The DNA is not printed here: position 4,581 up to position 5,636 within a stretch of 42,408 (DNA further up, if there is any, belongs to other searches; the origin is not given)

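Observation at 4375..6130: Self-contained two-gene cassette of unknown function between efp and an IS110 element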

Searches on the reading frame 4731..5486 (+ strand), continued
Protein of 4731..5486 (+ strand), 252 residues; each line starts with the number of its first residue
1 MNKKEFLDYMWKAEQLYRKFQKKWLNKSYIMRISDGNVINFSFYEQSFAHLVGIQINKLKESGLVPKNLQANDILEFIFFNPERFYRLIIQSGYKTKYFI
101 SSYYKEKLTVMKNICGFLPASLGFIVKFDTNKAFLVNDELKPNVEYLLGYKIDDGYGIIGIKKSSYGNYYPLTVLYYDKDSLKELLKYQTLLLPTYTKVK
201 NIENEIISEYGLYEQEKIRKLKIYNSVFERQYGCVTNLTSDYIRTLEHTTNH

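Call 49: fold_search(model_id=the predicted structure, library=viral)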
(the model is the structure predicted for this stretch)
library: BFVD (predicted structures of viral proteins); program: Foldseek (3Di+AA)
matches with E <= 10: 1151; with E <= 0.001: 2
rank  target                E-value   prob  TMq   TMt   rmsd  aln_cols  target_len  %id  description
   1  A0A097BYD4            2.3e-06  1.00  0.49  0.59   6.6       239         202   13  (no name in the UniProt tables at hand)
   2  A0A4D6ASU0            2.9e-06  1.00  0.51  0.50   6.6       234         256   13  (no name in the UniProt tables at hand)
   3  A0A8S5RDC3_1          1.4e-02  0.51  0.22  0.06  11.2       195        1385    8  Crystallin beta/gamma motif-containing protein [virus sp. ctd0M1]
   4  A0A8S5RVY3            1.6e-02  0.35  0.20  0.21  15.5       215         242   14  Uncharacterized protein [Siphoviridae sp. ctHip2]
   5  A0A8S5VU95            1.6e-02  0.23  0.18  0.11  17.6       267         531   10  Uncharacterized protein [Ackermannviridae sp.]
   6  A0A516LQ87            2.2e-02  0.20  0.11  0.19  18.1       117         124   13  (no name in the UniProt tables at hand)
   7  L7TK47                3.4e-02  0.35  0.15  0.21  12.2       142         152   10  Uncharacterized protein [Halorubrum sodomense tailed virus 2]
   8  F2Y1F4                3.8e-02  0.12  0.15  0.09  17.9       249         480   11  (no name in the UniProt tables at hand)
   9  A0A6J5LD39            7.9e-02  0.85  0.17  0.11   3.2        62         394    8  Uncharacterized protein [uncultured Caudovirales phage]
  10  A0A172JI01            7.9e-02  0.08  0.13  0.12  21.3       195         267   12  Uncharacterized protein [Bacillus phage AR9]
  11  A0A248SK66            8.3e-02  0.23  0.12  0.15  12.3       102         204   14  (no name in the UniProt tables at hand)
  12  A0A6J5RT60            1.1e-01  0.06  0.10  0.05  16.6       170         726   14  Uncharacterized protein [uncultured Caudovirales phage]
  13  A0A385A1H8            1.4e-01  0.06  0.13  0.11  17.8       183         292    8  (no name in the UniProt tables at hand)
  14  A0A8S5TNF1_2          1.4e-01  0.21  0.20  0.06  13.3       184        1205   11  Large polyvalent protein-associated domain-containing protein [Podoviridae sp. ct90d35]
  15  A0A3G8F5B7            1.4e-01  0.12  0.09  0.16  15.9        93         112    9  Uncharacterized protein [Pseudomonas phage vB_PaeM_LCK69]
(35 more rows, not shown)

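Call 52: list_cluster_members(proteins=[P0010, P0011, P0012, P0013, P0015, P0016, P0017, P0018, P0020, P0021])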
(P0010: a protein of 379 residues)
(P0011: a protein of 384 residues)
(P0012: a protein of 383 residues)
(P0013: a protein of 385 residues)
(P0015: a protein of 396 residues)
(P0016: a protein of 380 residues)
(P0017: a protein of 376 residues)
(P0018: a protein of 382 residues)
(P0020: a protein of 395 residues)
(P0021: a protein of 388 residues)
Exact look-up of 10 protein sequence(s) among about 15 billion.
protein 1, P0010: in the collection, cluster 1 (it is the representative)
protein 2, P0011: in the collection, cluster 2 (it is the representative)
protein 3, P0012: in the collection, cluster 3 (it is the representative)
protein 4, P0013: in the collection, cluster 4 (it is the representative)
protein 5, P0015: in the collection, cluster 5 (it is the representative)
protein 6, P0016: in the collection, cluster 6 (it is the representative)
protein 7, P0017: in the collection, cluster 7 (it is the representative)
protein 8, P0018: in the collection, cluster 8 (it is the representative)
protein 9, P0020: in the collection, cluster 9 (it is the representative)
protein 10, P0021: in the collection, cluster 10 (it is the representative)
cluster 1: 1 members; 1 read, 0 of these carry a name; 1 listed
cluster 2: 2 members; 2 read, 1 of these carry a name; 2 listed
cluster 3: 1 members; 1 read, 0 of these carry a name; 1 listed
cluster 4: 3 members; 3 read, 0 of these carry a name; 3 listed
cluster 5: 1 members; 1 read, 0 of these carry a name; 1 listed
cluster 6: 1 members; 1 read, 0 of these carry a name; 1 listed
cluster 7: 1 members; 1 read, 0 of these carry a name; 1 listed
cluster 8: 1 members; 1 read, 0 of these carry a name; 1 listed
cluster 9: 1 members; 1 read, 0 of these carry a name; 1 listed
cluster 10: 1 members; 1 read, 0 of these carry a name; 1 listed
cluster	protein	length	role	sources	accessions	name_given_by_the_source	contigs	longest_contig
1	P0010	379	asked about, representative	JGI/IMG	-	-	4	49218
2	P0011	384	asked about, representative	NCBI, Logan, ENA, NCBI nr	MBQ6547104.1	MAG: hypothetical protein IJL74_03800 [Bacilli bacterium] | hypothetical protein [Bacilli bacterium]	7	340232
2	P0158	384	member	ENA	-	-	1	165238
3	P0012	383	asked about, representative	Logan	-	-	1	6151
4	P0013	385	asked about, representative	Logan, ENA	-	-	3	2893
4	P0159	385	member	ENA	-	-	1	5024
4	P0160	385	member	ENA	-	-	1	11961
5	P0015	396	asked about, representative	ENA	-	-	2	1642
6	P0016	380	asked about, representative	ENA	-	-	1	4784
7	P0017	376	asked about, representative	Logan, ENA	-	-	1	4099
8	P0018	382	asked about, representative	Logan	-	-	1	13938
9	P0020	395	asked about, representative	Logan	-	-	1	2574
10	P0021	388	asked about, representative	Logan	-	-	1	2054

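Call 65: find_related_loci(query=P0010, collection=viral_contigs, flank=6000)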
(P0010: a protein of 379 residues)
Query P0010 (379 aa) in viral_contigs; peptide patterns used: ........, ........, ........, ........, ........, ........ (x = any residue, [..] = any of these).
4 stretches matched a pattern, but none encodes a relative of the query by tblastn (E <= 1e-3).

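Call 66: find_related_loci(query=P0011, collection=viral_contigs, flank=6000)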
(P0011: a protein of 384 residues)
Query P0011 (384 aa) in viral_contigs; peptide patterns used: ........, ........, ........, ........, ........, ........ (x = any residue, [..] = any of these).
5 stretches matched a pattern, but none encodes a relative of the query by tblastn (E <= 1e-3).

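Call 82: search_dna_similar(query=P0010, collection=plasmids, mode=protein, max_evalue=0.1, max_rows=15)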
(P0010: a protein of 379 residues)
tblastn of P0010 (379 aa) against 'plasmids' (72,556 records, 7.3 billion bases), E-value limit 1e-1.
No match.

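Call 83: search_dna_similar(query=P0010, collection=phages, mode=protein, max_evalue=0.1, max_rows=15)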
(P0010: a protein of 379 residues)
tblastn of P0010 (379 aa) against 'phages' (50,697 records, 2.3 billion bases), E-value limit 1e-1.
No match.

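Call 84: find_encoding_contigs(protein=P0018, flank=7000, max_places=2)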
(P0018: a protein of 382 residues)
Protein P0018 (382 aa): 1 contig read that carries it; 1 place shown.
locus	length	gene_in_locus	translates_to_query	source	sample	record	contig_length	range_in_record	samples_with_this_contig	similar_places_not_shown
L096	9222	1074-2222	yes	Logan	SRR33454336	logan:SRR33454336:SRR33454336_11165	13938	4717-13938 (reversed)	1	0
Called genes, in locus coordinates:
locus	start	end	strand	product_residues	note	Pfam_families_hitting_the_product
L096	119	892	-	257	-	-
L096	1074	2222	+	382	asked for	PF18813:PBECR4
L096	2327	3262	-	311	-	PF09297:Zn_ribbon_NUD (faint), PF13240:Zn_Ribbon_1 (weak), PF03793:PASTA, PF07553:Lipoprotein_Ltp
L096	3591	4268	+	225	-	PF03009:GDPD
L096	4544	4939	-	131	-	-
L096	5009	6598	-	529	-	PF00015:MCPsignal (faint)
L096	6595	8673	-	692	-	PF03176:MMPL, PF00873:ACR_tran (weak), PF03176:MMPL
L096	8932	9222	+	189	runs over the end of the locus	PF00440:TetR_N, PF14278:TetR_C_8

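Call 85: find_encoding_contigs(protein=P0160, flank=7000, max_places=2)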
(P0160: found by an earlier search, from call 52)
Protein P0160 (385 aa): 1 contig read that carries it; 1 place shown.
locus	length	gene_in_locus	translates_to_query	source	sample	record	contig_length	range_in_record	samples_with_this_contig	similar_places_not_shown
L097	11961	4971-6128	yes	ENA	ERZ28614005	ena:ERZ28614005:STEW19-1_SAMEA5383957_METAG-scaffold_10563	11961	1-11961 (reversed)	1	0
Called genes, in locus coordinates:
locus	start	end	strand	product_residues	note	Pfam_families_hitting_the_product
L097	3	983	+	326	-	?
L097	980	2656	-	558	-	PF00587:tRNA-synt_2b, PF04073:tRNA_edit, PF03129:HGTP_anticodon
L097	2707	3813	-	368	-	PF01702:TGT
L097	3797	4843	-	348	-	PF02547:Queuosine_synth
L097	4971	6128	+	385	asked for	-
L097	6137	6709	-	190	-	PF00383:dCMP_cyt_deam_1, PF14437:MafB19-deam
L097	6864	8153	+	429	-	PF01943:Polysacc_synt, PF13440:Polysacc_synt_3 (faint), PF01554:MatE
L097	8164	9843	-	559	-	PF03382:DUF285, PF17210:SdrD_B (faint), PF17802:SpaA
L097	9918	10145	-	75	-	PF16945:Phage_r1t_holin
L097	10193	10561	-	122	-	-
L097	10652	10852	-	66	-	-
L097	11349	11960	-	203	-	?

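Call 102: search_protein_families(library=pfam, proteins=[L085:9744-9989:+, L085:9299-9742:+], max_evalue=0.01)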
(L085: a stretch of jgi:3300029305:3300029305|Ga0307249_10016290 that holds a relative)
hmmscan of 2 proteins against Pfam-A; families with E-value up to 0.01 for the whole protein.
L085:9744-9989:+ (81 aa): 0 families

L085:9299-9742:+ (147 aa): 0 families
